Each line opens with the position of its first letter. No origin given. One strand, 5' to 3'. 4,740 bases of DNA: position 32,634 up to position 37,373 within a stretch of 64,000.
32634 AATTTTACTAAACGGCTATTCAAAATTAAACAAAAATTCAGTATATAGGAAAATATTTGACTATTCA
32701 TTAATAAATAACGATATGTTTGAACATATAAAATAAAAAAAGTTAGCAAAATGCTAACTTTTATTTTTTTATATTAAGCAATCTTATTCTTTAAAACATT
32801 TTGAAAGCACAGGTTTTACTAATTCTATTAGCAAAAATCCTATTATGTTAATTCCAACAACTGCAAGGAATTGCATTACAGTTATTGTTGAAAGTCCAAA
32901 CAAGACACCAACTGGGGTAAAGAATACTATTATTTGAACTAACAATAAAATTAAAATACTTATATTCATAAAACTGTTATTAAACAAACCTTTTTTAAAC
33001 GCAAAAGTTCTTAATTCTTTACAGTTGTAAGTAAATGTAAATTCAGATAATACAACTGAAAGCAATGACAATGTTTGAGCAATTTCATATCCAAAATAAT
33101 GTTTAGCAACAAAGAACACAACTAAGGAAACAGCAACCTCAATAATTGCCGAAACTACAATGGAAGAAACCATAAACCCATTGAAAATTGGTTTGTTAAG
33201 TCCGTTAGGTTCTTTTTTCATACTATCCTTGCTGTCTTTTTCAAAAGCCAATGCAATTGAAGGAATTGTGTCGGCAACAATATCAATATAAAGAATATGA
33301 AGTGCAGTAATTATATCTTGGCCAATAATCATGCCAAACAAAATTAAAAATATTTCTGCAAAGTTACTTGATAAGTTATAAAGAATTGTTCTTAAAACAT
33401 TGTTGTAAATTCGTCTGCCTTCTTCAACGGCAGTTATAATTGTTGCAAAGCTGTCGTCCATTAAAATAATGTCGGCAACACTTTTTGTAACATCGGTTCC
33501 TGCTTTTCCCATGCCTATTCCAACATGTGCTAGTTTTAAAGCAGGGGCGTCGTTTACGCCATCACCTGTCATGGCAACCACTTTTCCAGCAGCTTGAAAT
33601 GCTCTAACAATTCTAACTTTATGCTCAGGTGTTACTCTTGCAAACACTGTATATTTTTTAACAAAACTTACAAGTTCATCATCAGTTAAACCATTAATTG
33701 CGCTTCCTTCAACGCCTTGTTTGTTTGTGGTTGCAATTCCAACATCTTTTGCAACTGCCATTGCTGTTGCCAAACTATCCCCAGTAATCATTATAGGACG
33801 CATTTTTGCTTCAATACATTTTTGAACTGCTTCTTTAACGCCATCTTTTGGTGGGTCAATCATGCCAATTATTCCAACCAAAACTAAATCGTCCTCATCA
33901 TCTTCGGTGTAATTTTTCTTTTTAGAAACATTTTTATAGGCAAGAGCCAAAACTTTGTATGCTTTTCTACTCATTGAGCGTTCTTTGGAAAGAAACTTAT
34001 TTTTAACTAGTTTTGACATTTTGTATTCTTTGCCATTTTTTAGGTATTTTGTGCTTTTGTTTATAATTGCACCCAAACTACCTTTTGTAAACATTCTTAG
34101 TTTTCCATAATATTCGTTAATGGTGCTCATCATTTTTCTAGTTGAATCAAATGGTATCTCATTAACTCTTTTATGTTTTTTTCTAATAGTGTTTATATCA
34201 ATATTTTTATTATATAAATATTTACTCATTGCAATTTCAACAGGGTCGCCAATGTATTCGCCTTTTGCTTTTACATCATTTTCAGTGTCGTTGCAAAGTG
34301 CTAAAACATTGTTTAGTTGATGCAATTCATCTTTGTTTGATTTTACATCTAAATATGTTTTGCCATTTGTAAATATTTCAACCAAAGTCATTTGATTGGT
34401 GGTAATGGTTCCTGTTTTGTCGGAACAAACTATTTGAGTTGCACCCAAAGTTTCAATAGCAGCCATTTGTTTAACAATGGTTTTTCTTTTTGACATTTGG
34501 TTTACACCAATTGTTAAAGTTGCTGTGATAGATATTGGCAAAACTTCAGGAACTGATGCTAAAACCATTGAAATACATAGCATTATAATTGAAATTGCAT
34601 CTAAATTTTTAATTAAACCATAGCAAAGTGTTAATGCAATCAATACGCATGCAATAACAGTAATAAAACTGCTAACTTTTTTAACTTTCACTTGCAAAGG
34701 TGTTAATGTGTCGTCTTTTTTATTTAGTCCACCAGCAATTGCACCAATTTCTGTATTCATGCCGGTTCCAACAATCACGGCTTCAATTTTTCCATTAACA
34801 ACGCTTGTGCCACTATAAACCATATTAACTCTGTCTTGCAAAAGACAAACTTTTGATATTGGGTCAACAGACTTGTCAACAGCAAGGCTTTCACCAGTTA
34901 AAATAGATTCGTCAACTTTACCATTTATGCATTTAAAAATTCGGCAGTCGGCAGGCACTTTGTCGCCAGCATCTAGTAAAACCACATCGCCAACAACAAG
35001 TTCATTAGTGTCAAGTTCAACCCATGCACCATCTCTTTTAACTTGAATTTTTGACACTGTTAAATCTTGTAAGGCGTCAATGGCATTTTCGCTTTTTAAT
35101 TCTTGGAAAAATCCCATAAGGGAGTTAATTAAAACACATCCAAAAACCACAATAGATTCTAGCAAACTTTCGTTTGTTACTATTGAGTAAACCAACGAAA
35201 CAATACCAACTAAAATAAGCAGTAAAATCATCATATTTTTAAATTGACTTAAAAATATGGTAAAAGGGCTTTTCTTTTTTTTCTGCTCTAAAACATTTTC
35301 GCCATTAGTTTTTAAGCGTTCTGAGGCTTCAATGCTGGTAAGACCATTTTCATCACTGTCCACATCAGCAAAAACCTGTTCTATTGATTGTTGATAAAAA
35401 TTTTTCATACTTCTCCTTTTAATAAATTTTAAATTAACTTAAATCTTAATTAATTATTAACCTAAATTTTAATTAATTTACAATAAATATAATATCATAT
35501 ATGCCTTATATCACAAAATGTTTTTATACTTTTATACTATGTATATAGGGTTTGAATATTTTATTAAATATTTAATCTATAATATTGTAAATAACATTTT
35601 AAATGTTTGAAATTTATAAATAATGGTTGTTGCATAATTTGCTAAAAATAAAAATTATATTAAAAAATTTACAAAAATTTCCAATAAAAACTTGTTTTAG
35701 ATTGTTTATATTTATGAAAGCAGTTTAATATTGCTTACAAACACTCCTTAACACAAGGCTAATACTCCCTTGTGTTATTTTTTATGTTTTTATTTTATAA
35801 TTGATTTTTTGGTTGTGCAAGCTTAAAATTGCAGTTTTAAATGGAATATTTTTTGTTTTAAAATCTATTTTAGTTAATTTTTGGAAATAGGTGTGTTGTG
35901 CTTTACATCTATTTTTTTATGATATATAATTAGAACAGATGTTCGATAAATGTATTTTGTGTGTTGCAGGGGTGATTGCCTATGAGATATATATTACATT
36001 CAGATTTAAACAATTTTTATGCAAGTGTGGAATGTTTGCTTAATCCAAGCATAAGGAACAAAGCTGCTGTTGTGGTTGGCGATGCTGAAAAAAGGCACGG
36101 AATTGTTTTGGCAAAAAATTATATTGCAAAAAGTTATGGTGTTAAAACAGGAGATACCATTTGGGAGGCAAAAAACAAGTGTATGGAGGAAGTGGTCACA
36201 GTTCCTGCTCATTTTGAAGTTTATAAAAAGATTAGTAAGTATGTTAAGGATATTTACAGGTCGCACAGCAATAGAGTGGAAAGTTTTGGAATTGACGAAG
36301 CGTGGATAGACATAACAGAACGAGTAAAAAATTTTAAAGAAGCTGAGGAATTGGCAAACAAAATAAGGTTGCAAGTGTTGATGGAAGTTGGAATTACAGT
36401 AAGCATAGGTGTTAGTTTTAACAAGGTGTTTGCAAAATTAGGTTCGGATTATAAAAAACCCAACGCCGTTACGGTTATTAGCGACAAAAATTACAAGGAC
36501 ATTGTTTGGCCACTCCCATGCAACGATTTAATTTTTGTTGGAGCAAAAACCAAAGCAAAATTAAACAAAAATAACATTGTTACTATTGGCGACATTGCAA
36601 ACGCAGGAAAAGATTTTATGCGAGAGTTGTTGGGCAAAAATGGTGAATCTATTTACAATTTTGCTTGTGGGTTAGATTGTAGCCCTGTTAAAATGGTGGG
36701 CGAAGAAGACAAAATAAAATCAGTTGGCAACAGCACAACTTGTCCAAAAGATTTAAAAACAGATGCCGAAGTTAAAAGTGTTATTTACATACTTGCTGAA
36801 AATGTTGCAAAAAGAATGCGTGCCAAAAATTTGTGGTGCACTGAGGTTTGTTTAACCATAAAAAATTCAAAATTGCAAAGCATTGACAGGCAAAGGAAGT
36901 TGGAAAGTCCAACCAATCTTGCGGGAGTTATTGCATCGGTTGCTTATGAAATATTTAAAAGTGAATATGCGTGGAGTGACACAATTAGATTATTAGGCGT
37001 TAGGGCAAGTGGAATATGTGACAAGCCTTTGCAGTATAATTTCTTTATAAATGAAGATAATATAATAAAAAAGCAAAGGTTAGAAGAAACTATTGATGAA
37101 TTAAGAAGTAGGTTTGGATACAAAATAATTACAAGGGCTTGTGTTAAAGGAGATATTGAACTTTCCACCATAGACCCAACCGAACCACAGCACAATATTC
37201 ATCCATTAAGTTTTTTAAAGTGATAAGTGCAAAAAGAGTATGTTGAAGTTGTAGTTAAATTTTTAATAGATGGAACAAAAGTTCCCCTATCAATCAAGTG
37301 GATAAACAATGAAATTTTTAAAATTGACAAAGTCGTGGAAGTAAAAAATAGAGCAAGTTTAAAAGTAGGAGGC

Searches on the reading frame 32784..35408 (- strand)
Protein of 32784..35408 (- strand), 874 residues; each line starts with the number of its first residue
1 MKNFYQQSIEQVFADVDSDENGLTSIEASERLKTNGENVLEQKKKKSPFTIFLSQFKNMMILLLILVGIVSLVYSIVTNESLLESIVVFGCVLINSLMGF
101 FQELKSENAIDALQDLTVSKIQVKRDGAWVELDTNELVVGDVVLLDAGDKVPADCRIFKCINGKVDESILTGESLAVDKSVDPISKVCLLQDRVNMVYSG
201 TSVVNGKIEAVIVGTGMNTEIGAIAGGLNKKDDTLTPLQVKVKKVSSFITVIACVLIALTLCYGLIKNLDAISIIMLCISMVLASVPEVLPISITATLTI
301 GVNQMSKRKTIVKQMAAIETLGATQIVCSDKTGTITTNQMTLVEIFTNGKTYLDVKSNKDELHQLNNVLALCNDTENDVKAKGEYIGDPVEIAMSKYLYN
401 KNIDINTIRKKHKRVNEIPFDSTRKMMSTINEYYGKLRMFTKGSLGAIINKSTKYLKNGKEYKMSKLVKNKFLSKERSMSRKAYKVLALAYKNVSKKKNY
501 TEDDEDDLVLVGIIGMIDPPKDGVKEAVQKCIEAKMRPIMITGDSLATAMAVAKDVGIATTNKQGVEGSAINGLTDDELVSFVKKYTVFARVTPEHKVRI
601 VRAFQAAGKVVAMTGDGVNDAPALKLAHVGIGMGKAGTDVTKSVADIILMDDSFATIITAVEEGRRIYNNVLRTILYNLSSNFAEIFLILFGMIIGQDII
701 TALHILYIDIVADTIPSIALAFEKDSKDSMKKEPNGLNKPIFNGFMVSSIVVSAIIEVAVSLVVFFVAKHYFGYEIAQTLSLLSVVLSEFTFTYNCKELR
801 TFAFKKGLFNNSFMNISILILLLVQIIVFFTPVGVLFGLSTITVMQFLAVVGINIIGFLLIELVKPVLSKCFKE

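Call 10: search_protein_families(library=pfam, proteins=[window:32784-35408:-])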
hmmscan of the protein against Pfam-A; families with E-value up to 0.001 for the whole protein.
window:32784-35408:- (874 aa): 5 families
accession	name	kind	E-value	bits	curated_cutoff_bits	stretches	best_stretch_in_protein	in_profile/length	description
PF00122.25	E1-E2_ATPase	-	2.5e-47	161.1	28.1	1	116-308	2-181/181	E1-E2 ATPase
PF00689.26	Cation_ATPase_C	-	9.2e-35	120.4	27.3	1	699-865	3-173/175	Cation transporting ATPase, C-terminus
PF13246.12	Cation_ATPase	-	5.2e-20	71.7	21.7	1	370-455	1-91/91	Cation transport ATPase (P-type)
PF00690.31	Cation_ATPase_N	-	7.5e-19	67.6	20.4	1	5-71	2-69/69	Cation transporter/ATPase, N-terminus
PF00702.32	Hydrolase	-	6e-17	63.1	26.4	1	326-627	3-190/191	haloacid dehalogenase-like hydrolase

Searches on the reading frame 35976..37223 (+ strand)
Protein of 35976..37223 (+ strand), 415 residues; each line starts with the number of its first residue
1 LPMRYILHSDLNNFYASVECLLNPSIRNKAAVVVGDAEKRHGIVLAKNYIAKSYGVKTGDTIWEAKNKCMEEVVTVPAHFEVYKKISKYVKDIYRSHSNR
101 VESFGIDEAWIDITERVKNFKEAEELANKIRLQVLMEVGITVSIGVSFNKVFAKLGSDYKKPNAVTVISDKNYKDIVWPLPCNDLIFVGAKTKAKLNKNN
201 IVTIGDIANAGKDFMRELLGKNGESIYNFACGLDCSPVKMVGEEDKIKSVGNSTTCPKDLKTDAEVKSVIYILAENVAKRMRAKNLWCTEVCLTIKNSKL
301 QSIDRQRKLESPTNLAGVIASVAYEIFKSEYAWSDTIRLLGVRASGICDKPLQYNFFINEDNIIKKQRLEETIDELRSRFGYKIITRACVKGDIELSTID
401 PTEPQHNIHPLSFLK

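Call 10: search_protein_families(library=pfam, proteins=[window:35976-37223:+])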
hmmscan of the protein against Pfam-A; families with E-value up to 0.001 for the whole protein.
window:35976-37223:+ (415 aa): 4 families
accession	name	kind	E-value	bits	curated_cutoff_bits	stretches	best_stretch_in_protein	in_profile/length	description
PF00817.25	IMS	-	4.5e-41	140.6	23.2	1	10-158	2-148/148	impB/mucB/samB family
PF11799.13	IMS_C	-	3.8e-25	88.9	20.7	1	248-350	2-103/109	impB/mucB/samB family C-terminal domain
PF21999.2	IMS_HHH_1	-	1.7e-06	28.8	27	1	188-234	6-53/53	DNA polymerase-iota, thumb domain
PF11798.14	IMS_HHH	-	0.00017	22.1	24.4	1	172-201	3-32/32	IMS family HHH motif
